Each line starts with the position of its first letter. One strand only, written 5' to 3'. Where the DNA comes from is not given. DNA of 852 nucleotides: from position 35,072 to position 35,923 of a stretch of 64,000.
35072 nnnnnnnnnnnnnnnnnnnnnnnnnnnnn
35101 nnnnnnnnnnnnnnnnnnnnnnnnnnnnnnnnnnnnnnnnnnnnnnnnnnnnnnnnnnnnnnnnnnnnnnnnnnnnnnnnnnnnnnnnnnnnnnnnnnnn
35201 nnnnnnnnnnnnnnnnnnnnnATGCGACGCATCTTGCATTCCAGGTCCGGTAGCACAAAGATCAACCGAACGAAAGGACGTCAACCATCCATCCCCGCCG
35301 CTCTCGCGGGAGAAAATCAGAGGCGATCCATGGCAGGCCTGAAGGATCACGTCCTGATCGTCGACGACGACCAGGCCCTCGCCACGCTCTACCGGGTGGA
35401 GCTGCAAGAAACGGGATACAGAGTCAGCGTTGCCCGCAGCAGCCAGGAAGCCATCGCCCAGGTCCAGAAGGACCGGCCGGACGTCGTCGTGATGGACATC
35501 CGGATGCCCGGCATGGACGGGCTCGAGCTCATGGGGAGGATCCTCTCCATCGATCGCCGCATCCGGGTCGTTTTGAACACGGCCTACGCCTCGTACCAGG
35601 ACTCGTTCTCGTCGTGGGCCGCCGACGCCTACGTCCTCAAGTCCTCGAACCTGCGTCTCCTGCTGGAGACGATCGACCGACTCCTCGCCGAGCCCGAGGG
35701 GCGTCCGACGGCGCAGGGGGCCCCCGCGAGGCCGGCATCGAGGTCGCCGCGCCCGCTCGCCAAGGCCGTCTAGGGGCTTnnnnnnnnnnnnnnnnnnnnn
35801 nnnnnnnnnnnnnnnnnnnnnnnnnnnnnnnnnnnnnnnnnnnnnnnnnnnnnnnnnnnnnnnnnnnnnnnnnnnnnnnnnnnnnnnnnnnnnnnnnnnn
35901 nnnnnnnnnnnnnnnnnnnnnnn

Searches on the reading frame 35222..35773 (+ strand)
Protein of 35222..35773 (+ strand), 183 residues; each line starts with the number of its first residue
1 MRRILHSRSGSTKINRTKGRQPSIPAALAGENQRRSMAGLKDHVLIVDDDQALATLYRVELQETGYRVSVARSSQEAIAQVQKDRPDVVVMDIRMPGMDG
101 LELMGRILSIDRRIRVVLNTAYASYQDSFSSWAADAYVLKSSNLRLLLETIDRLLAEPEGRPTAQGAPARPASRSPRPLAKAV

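Call 54: search_protein_families(library=pfam, proteins=[window:35222-35773:+], max_evalue=0.001)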
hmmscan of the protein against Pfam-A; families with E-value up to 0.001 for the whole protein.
window:35222-35773:+ (183 aa): 2 families
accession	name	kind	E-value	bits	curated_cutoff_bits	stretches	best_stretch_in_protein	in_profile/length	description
PF00072.30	Response_reg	-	1.6e-23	83.4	30.2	1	44-151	1-110/111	Response regulator receiver domain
PF23198.2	PDE8A_N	-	0.00018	21.9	29.6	1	62-104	31-74/147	PDE8A-like, N-terminal domain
